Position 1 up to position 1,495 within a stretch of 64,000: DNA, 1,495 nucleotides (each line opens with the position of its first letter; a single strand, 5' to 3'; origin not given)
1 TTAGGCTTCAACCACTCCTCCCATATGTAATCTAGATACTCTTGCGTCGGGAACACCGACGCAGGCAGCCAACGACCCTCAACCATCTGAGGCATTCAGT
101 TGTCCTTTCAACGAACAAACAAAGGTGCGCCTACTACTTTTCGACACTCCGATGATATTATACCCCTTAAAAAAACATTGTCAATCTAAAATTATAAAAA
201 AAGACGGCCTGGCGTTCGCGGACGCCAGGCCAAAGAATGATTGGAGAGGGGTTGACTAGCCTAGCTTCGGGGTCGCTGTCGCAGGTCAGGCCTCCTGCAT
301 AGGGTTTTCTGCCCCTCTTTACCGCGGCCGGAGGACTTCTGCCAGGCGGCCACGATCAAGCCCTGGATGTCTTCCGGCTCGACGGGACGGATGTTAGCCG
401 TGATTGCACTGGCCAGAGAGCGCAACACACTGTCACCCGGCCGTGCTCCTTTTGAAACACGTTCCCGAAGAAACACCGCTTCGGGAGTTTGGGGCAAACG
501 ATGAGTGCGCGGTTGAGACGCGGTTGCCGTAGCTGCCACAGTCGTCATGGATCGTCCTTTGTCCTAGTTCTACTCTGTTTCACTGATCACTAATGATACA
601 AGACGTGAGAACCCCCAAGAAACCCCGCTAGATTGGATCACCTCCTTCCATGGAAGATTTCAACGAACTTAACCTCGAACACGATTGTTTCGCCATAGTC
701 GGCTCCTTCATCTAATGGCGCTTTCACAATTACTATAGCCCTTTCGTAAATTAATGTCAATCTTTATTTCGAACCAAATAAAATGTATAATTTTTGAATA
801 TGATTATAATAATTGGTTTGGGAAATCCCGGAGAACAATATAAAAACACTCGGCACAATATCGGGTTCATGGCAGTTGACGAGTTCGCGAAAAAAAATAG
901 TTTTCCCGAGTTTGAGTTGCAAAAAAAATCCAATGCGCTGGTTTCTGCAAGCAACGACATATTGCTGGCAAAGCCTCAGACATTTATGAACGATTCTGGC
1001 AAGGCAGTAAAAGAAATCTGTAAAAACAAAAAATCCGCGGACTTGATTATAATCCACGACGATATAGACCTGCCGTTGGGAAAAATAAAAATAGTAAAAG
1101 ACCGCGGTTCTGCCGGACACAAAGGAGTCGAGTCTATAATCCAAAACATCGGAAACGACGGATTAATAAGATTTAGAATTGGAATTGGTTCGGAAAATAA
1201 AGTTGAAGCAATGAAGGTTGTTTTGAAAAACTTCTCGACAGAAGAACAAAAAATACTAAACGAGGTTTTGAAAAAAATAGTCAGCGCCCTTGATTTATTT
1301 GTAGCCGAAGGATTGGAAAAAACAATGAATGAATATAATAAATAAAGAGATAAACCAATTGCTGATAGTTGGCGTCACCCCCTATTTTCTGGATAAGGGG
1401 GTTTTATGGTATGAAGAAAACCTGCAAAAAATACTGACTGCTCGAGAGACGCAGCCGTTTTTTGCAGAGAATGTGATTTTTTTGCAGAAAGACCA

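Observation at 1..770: Left-edge G+C-rich island: two consecutive promoter-ORF units, a 22-aa mini-ORF and a long leader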

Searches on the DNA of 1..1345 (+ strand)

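Call 7: search_rna_families(source=window, start=1, end=1000, threshold=evalue, max_evalue=10, show_alignments=5)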
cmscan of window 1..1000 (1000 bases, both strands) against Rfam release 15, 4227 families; matches with E-value up to 10: 4.
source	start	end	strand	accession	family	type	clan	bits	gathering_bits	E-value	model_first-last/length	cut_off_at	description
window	463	527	+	RF01516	v-snoRNA-1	Gene; snRNA; snoRNA; CD-box;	-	16.3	75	1.8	1-65/65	no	Human herpesvirus 1 small nucleolar RNA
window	198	248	-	RF02869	ncS025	Gene; sRNA;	-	15.9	46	5.3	1-85/85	no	Burkholderia sRNA 25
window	203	234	+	RF00894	mir-790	Gene; miRNA;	-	15.4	63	7.7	1-70/70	no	mir-790 microRNA precursor family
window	364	476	-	RF03142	L2-Alphaproteobacteria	Cis-reg; leader;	-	13.9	37.8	1.3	1-66/66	no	L2-Alphaproteobacteria ribosomal protein leader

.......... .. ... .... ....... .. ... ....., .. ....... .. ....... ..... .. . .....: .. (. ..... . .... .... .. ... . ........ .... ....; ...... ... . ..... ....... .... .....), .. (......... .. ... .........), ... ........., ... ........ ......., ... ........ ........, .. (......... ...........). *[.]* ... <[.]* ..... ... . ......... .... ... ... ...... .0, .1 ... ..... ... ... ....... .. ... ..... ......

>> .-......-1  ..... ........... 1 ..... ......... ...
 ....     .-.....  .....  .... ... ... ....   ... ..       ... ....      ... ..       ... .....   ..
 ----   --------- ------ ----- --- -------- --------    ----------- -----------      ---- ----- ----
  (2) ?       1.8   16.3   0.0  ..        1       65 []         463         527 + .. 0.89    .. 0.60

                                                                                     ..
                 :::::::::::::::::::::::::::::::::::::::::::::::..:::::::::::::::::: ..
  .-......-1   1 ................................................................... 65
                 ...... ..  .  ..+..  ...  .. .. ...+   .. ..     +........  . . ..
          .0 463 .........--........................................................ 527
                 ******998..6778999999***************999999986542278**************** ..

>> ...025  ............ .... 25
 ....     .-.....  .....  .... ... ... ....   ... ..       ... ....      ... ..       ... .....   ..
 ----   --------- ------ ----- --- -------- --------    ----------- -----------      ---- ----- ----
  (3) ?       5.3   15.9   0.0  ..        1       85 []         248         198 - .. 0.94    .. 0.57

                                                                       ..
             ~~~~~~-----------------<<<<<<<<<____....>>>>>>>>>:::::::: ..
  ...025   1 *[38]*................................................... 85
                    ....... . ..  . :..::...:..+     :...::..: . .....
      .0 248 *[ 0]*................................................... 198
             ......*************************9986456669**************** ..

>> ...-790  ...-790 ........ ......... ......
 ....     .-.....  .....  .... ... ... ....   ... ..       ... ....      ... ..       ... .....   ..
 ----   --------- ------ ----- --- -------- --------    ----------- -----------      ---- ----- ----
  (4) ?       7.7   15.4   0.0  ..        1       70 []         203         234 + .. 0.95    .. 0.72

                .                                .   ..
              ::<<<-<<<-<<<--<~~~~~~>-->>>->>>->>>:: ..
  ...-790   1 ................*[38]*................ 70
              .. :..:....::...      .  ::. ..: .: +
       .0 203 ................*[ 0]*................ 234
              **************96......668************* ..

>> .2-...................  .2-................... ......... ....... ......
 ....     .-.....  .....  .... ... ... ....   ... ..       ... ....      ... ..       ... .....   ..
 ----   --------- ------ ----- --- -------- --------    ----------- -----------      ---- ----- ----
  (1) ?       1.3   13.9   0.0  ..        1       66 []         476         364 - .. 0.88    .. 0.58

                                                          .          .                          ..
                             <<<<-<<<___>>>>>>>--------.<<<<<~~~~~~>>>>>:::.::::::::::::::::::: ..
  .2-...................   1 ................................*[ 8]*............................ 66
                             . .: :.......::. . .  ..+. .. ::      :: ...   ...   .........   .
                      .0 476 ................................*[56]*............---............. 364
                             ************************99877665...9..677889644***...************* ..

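Call 24: search_rna_families(sources=[L002, L003, L004, L005, L007, L011, L013], threshold=gathering)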
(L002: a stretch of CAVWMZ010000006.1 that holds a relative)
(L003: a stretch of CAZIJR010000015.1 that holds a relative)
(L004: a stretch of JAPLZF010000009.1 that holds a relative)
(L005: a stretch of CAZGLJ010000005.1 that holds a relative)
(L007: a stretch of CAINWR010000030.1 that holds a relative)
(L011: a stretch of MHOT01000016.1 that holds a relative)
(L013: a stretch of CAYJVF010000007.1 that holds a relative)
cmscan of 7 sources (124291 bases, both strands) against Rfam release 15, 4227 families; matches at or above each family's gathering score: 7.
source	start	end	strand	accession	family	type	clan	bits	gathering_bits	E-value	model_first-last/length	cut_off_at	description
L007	2399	2471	+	RF00005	tRNA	Gene; tRNA;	CL00001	65.4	29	1.1e-11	1-71/71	no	tRNA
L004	17968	18051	+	RF00005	tRNA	Gene; tRNA;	CL00001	63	29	5.3e-11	1-71/71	no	tRNA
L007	1837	1908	+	RF00005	tRNA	Gene; tRNA;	CL00001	61.5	29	1.4e-10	1-71/71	no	tRNA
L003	9678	9761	+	RF00005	tRNA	Gene; tRNA;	CL00001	58.5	29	9.1e-10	1-71/71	no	tRNA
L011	18783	18866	+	RF00005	tRNA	Gene; tRNA;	CL00001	57.1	29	2.1e-09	1-71/71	no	tRNA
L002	19910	19993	+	RF00005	tRNA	Gene; tRNA;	CL00001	56.9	29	2.5e-09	1-71/71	no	tRNA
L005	17611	17694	+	RF00005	tRNA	Gene; tRNA;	CL00001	56.9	29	2.5e-09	1-71/71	no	tRNA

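Call 99: search_dna_similar(query=window:150-775:-, collection=plasmids, mode=distant, max_rows=5)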
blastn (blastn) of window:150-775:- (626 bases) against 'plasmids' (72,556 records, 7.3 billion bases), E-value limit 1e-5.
No match.

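Call 100: search_dna_similar(query=window:150-775:-, collection=phages, mode=distant, max_rows=5)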
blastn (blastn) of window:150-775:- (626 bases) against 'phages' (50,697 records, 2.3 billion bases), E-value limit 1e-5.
No match.
